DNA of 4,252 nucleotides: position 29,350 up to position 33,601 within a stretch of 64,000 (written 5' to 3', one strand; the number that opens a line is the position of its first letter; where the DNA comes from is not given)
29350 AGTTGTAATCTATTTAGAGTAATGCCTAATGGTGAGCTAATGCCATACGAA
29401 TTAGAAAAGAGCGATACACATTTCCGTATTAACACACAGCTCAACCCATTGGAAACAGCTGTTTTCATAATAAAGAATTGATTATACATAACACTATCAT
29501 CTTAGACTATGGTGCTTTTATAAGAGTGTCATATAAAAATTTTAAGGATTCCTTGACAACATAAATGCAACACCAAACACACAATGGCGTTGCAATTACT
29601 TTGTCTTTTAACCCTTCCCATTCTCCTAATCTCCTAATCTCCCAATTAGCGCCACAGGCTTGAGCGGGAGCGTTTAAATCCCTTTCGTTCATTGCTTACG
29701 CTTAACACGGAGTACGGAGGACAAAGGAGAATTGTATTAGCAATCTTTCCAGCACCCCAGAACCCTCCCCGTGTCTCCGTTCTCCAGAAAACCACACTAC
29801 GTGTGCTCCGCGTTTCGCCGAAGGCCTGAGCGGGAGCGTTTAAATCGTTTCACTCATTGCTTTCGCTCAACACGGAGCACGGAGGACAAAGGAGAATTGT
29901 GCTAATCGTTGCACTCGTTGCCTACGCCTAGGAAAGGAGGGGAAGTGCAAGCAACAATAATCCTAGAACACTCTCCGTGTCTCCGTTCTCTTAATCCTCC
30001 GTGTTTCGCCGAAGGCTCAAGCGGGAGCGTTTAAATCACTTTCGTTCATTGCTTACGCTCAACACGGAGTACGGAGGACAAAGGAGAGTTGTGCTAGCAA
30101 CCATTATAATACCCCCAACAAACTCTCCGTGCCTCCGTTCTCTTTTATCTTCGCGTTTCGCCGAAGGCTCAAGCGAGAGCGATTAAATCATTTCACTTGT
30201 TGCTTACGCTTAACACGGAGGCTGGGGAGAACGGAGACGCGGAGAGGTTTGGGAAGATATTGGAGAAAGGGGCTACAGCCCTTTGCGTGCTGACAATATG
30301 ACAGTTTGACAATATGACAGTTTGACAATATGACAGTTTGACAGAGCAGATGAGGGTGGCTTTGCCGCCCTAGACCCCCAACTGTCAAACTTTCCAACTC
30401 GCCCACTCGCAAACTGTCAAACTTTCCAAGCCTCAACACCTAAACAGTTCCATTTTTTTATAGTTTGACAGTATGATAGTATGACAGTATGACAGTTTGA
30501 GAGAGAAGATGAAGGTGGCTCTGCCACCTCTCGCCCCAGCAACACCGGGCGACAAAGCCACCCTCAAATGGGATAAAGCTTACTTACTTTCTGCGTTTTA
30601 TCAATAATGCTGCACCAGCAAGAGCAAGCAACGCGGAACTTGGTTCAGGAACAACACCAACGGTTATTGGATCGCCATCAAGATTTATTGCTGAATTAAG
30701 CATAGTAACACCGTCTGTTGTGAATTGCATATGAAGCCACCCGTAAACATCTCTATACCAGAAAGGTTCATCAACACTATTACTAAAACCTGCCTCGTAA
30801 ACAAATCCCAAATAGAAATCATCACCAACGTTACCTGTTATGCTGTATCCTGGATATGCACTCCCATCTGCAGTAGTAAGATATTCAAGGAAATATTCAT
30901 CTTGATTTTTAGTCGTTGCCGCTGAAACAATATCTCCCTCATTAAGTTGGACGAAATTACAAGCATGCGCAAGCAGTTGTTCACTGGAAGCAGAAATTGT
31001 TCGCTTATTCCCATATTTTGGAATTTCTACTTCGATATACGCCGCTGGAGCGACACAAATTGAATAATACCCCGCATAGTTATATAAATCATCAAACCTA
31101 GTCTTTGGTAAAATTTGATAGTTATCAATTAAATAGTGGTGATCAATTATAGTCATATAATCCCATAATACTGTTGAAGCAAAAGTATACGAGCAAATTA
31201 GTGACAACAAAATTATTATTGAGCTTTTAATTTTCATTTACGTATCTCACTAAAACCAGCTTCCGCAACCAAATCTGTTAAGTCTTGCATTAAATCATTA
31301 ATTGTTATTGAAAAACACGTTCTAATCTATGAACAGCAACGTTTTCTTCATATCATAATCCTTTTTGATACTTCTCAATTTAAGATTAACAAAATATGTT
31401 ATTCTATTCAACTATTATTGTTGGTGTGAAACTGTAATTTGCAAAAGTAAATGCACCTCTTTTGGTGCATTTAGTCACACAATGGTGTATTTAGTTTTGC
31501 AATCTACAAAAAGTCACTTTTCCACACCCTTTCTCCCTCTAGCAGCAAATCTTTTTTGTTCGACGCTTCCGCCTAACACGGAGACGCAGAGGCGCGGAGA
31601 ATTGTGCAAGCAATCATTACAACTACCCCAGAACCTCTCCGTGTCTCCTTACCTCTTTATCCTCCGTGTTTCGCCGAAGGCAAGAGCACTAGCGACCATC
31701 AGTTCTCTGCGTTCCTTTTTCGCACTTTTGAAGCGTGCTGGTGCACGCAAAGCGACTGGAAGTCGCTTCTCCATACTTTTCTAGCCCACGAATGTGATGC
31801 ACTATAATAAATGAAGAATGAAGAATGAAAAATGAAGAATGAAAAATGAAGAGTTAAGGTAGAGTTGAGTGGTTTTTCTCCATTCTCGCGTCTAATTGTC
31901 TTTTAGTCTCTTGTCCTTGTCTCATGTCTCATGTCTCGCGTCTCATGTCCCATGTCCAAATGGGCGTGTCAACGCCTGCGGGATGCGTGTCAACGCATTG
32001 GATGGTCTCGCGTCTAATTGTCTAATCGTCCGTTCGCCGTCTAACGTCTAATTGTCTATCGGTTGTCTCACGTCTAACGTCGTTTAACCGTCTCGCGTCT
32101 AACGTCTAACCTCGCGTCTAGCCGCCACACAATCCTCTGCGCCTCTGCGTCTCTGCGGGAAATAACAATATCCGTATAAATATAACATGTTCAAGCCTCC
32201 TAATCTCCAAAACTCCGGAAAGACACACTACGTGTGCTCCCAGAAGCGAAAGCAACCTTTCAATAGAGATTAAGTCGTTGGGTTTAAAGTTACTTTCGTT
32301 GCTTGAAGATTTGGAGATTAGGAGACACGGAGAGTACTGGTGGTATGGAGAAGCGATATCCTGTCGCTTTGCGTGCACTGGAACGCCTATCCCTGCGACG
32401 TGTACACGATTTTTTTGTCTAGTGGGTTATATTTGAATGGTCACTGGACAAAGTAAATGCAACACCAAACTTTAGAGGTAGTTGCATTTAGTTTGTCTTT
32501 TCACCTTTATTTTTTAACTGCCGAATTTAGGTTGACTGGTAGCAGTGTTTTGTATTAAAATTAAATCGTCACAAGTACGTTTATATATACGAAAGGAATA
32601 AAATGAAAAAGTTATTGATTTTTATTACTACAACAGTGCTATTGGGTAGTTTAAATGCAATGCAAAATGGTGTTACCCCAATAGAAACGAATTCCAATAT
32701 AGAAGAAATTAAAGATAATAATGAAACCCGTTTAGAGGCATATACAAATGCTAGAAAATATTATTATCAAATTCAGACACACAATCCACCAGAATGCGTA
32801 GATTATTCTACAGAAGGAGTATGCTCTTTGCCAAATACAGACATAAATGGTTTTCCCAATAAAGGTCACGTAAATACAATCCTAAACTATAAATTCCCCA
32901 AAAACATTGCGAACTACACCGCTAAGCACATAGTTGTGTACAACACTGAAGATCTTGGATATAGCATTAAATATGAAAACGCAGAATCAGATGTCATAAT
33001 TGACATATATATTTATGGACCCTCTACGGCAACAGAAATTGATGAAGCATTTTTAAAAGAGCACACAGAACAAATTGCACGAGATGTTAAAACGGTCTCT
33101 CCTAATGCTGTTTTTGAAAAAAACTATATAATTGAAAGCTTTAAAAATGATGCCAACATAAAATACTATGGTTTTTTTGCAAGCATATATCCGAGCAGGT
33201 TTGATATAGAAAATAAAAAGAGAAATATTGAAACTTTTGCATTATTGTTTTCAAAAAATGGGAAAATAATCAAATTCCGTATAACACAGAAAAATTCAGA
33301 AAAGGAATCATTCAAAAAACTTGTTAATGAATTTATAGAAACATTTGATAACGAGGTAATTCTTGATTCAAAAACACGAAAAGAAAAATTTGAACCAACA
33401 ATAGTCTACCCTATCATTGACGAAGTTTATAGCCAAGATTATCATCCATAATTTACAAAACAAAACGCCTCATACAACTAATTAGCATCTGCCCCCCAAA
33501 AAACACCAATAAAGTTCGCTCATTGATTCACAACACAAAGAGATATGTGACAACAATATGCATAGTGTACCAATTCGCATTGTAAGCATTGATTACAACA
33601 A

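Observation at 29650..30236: BOX/MITE-like modular structured repeat (family A): 4-unit tandem array plus five dispersed loci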

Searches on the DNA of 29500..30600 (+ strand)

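Call 11: search_dna_similar(query=window:29640-30240:+, collection=plasmids, mode=distant, max_rows=30)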
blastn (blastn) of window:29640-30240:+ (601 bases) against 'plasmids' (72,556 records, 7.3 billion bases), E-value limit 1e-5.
No match.

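Call 50: search_rna_families(source=window, start=29500, end=30600, threshold=evalue, max_evalue=10)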
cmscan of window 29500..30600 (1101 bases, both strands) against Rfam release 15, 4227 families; matches with E-value up to 10: 7.
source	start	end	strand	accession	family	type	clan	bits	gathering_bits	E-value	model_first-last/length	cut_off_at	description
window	30121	30247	+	RF03654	MIR4239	Gene; miRNA;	-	36.1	100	1.5e-05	1-120/120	no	MIR4239 microRNA precursor family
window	30104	30260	+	RF01043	MIR1023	Gene; miRNA;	-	22.3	90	0.042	1-165/165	no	MIR1023 microRNA precursor family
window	29561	29600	-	RF00464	mir-92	Gene; miRNA;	CL00137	19.8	47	0.052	19-61/80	no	mir-92 microRNA precursor family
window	30407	30502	-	RF00639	mir-515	Gene; miRNA;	CL00096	17.9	68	2.2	1-87/87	no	mir-515 microRNA precursor family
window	30123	30246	+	RF04168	MIR839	Gene; miRNA;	-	17.2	200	1.2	56-209/267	no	MIR839 microRNA precursor family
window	30407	30502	+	RF00639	mir-515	Gene; miRNA;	CL00096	17.2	68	3.4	1-87/87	no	mir-515 microRNA precursor family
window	30405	30480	+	RF04265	mir-4650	Gene; miRNA;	-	16.8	80.7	2.8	1-97/97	no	mir-4650 microRNA precursor family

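Call 80: search_dna_similar(query=window:29640-30260:+, collection=phages, mode=distant, max_rows=10)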
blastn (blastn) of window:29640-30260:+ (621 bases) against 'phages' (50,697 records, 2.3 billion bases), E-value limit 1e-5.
No match.

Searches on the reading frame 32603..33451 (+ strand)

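Call 26: search_protein_families(library=pfam, proteins=[window:32603-33451:+])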
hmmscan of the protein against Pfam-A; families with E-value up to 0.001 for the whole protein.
window:32603-33451:+ (282 aa): 0 families

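Call 67: search_protein_families(library=pfam, max_evalue=1, proteins=[window:32603-33451:+])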
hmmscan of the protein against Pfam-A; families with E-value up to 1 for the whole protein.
window:32603-33451:+ (282 aa): 1 family
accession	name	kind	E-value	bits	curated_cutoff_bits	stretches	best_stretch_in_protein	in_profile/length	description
PF04772.17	Flu_B_M2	-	0.28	11.9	25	0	85-135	44-98/109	Influenza B matrix protein 2 (BM2)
